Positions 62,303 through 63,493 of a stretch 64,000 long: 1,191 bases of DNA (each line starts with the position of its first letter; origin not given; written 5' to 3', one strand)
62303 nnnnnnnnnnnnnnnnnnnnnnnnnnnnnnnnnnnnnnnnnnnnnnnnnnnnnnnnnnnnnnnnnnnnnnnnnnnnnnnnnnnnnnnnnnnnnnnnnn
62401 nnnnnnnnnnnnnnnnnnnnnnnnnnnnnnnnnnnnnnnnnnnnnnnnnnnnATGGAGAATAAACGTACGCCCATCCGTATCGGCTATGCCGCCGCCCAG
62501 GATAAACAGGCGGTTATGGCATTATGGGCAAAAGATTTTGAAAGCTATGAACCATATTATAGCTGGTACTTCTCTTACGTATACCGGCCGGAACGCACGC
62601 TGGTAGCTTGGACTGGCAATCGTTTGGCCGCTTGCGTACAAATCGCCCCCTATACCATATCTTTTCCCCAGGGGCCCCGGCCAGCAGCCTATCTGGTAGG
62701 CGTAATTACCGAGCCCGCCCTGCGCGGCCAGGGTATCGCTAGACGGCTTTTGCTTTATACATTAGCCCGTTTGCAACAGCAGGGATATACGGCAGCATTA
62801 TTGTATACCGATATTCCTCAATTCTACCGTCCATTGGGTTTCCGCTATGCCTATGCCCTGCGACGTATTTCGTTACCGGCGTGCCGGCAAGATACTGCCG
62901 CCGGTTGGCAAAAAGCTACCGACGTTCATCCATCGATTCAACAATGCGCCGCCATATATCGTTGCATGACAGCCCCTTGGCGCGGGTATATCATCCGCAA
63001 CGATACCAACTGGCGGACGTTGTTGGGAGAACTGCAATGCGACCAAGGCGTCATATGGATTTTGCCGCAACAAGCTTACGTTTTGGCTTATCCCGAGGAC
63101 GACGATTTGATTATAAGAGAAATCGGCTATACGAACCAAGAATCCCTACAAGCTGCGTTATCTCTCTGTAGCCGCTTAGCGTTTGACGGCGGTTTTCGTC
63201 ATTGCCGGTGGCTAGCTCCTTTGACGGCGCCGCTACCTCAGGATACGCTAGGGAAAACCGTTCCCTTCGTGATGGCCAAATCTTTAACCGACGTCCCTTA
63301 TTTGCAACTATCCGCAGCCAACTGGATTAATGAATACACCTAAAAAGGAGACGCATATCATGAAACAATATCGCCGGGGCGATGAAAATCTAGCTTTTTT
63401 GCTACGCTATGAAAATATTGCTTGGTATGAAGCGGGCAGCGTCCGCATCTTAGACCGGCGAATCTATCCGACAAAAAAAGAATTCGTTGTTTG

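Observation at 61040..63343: Promoter-driven operon: standalone DUF2156 (MprF C-domain-like) + small membrane protein + extended GNAT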

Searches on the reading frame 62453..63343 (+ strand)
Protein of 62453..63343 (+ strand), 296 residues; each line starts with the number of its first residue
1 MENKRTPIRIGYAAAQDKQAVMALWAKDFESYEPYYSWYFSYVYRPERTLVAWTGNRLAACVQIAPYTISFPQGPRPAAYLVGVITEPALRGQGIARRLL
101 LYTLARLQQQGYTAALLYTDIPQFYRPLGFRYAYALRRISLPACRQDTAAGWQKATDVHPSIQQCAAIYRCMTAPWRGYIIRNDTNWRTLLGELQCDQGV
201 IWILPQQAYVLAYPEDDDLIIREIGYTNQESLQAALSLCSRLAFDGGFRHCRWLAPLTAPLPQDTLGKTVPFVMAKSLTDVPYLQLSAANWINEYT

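Call 3: search_protein_families(library=pfam, proteins=[window:62453-63343:+], max_evalue=0.1)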
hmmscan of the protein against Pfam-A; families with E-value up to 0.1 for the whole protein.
window:62453-63343:+ (296 aa): 5 families
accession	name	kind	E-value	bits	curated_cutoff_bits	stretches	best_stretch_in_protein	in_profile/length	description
PF13527.13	Acetyltransf_9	-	3.5e-21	76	25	1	12-133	4-127/127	Acetyltransferase (GNAT) domain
PF00583.31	Acetyltransf_1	-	9.7e-11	42.4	20.7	1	22-130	5-116/116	Acetyltransferase (GNAT) family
PF13508.13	Acetyltransf_7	-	2.8e-08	34.4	27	1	47-131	3-83/84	Acetyltransferase (GNAT) domain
PF14542.12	Acetyltransf_CG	-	0.0063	17.1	30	1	84-114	30-60/80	GCN5-related N-acetyl-transferase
PF13673.13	Acetyltransf_10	-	0.037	14.5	23.6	1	80-131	53-108/128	Acetyltransferase (GNAT) domain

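Call 4: search_protein_families(library=ncbifam, proteins=[window:62453-63343:+], max_evalue=0.1)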
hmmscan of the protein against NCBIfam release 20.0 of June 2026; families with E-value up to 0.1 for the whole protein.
window:62453-63343:+ (296 aa): 6 families
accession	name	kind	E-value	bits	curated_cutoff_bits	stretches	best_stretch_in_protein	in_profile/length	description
NF002367.0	PRK01346.1-4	subfamily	2.3e-07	30.2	259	1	22-194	19-200/411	hypothetical protein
NF002959.0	PRK03624.1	equivalog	0.0013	18.5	124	1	8-114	7-108/147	GNAT family acetyltransferase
NF040501.1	resist_ArsN2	equivalog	0.0094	15.6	125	1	81-132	51-103/133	arsenic resistance N-acetyltransferase ArsN2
TIGR03448.1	mycothiol_MshD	equivalog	0.022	14.1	163.1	1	80-121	232-271/294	mycothiol synthase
NF002366.0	PRK01346.1-3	equivalog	0.026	13.2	624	1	44-188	43-193/405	hypothetical protein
NF000122.1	485965_fosC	equivalog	0.065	13.3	350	0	20-64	79-123/182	fosfomycin resistance kinase FosC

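Call 7: search_solved_structures(query=window:62453-63343:+, max_evalue=0.01, show_alignments=1)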
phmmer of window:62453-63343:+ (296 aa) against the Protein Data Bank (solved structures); distinct sequences matched with E-value up to 0.01: 5.
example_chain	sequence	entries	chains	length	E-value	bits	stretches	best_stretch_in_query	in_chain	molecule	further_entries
3n7z_A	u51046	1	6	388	3.7e-06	29.6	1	54-188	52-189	Acetyltransferase, GNAT family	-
5ib0_A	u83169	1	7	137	9.4e-05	25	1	14-114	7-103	Uncharacterized protein PA4534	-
4ubr_A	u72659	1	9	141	0.0001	24.9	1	14-114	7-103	Putative acetyltransferase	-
4my0_A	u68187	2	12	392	0.0004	22.9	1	52-148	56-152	GCN5-related N-acetyltransferase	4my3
1z4e_A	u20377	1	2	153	0.00043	22.8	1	48-134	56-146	transcriptional regulator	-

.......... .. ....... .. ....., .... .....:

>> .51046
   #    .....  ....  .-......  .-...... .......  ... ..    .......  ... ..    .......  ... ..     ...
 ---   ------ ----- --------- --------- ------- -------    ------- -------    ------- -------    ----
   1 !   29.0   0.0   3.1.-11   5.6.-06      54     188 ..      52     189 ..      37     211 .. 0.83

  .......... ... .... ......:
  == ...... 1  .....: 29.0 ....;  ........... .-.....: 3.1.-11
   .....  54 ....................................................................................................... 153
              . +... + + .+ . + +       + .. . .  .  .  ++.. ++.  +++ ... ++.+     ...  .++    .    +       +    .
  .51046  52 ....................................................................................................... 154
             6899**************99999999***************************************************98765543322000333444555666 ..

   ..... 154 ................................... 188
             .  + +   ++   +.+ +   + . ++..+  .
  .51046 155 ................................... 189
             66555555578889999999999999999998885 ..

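Call 41: find_homologous_proteins(query=window:62453-63340:+, max_evalue=1e-8)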
Query window:62453-63340:+ (296 aa): 26 proteins with E <= 1e-8 among 1742 candidates.
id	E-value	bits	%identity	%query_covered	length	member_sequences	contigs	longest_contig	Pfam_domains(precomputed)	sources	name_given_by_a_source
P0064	4.5e-191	652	95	100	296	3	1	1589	PF13508.14,PF13527.14,PF00583.32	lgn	-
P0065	1.1e-139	483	73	100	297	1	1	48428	PF13527.14,PF00583.32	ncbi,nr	ncbi:MAG: GNAT family N-acetyltransferase [Firmicutes bacterium]|nr:GNAT family N-acetyltransferase 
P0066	4.5e-66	241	44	98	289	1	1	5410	PF13508.14,PF13527.14,PF00583.32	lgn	-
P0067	2.0e-61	226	46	90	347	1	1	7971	PF13527.14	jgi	jgi:predicted acetyltransferase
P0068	2.9e-61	225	43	91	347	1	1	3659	PF13508.14,PF13527.14,PF00583.32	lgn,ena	-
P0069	4.6e-61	225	45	91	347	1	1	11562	PF13508.14,PF13527.14,PF00583.32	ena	-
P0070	6.7e-60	221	44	91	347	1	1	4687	PF13508.14,PF13527.14,PF00583.32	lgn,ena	-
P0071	7.3e-60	221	46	96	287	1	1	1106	PF13508.14,PF13527.14,PF00583.32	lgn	-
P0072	3.6e-59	219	44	91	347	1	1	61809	PF13508.14,PF13527.14,PF00583.32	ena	-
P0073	5.0e-59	218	49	73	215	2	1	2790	PF13508.14,PF13527.14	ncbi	ncbi:MAG: GNAT family N-acetyltransferase [Clostridiales bacterium]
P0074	8.8e-59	217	47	86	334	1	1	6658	PF13527.14,PF00583.32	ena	-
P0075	1.8e-58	216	42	91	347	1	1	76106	PF13527.14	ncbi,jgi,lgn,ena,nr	ncbi:MAG: GNAT family N-acetyltransferase [Firmicutes bacterium]|nr:GNAT family N-acetyltransferase 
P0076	7.3e-57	211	44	90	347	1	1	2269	PF13508.14,PF13527.14,PF00583.32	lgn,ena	-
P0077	1.7e-56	210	43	96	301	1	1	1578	PF13508.14,PF13527.14,PF17668.8,PF00583.32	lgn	-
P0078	6.8e-56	208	42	96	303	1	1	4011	PF13508.14,PF13527.14,PF00583.32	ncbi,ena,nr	ncbi:MAG: GNAT family N-acetyltransferase [Clostridiales bacterium]|nr:GNAT family N-acetyltransfera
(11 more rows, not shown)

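Call 67: predict_structure(alignment_id=A3)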
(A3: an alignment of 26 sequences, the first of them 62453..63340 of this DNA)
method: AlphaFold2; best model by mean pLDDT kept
length: 296 residues; sequences in the alignment: 26
mean_pLDDT: 92.7   pTM: 0.88
mean pLDDT of the five models: 92.7, 92.5, 90.9, 89.9, 89.8
residues with pLDDT >= 90: 248; 70-90: 41; 50-70: 5; < 50: 2
segments of 3 or more residues with pLDDT < 50: none
pLDDT, mean of each block of 10 residues (from residue 1): 74 97 88 83 95 96 96 92 94 95 98 95 96 95 92 91 96 93 94 92 98 96 97 97 97 95 91 93 81 82
secondary structure, 60 per line:
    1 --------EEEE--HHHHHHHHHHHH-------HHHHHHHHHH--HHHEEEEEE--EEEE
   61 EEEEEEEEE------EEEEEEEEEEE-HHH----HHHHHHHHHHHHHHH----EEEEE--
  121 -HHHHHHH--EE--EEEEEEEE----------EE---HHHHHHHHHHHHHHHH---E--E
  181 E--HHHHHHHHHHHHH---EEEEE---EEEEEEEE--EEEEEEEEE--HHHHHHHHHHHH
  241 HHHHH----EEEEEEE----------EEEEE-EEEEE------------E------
elements in order: E9-12 H15-26 H34-43 E49-54 E57-69 E76-86 H95-109 E114-118 H122-128 E135-142 H158-173 H184-196 E200-204 E208-215 E218-226 H229-245 E250-256 E267-271 E273-277

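Call 69: fold_search(model_id=the predicted structure, library=pdb)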
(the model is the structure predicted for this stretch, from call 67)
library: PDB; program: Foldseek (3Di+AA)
matches with E <= 10: 1346; with E <= 0.001: 765
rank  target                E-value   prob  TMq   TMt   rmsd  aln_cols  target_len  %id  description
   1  2hv2_C                1.3e-18  1.00  0.75  0.58   3.4       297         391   16  Crystal Structure of Conserved Protein of Unknown Function from Enterococcus faecalis V583 at 2.4 A Resolution, Probab (released 2006-08-29)
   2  3n7z_A                1.8e-18  1.00  0.74  0.58   3.6       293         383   15  Crystal structure of acetyltransferase from Bacillus anthracis (released 2010-06-16)
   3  3n7z_B                1.9e-18  1.00  0.74  0.59   3.6       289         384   15  Crystal structure of acetyltransferase from Bacillus anthracis (released 2010-06-16)
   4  4my0_F                1.9e-18  1.00  0.73  0.57   3.7       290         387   16  Crystal Structure of GCN5-related N-acetyltransferase from Kribbella flavida (released 2013-11-06)
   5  2i00_C                2.3e-18  1.00  0.70  0.54   4.2       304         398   13  Crystal structure of acetyltransferase (GNAT family) from Enterococcus faecalis (released 2006-09-19)
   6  3n7z_C                2.4e-18  1.00  0.76  0.60   3.5       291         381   15  Crystal structure of acetyltransferase from Bacillus anthracis (released 2010-06-16)
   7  2hv2_B                3.1e-18  1.00  0.71  0.55   4.0       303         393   16  Crystal Structure of Conserved Protein of Unknown Function from Enterococcus faecalis V583 at 2.4 A Resolution, Probab (released 2006-08-29)
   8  4my3_D                3.3e-18  1.00  0.72  0.57   3.8       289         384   17  Crystal Structure of GCN5-related N-acetyltransferase from Kribbella flavida (released 2013-10-09)
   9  2hv2_D                4.7e-18  1.00  0.73  0.57   3.9       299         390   16  Crystal Structure of Conserved Protein of Unknown Function from Enterococcus faecalis V583 at 2.4 A Resolution, Probab (released 2006-08-29)
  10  4my3_A                5.3e-18  1.00  0.71  0.56   3.8       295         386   17  Crystal Structure of GCN5-related N-acetyltransferase from Kribbella flavida (released 2013-10-09)
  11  2i00_B                6.3e-18  1.00  0.71  0.55   4.1       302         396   14  Crystal structure of acetyltransferase (GNAT family) from Enterococcus faecalis (released 2006-09-19)
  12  3n7z_F                7.1e-18  1.00  0.76  0.60   3.5       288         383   15  Crystal structure of acetyltransferase from Bacillus anthracis (released 2010-06-16)
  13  3n7z_D                8.0e-18  1.00  0.72  0.57   3.9       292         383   16  Crystal structure of acetyltransferase from Bacillus anthracis (released 2010-06-16)
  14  2i00_A                9.6e-18  1.00  0.70  0.54   4.2       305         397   14  Crystal structure of acetyltransferase (GNAT family) from Enterococcus faecalis (released 2006-09-19)
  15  2hv2_A                1.0e-17  1.00  0.71  0.55   4.2       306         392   16  Crystal Structure of Conserved Protein of Unknown Function from Enterococcus faecalis V583 at 2.4 A Resolution, Probab (released 2006-08-29)
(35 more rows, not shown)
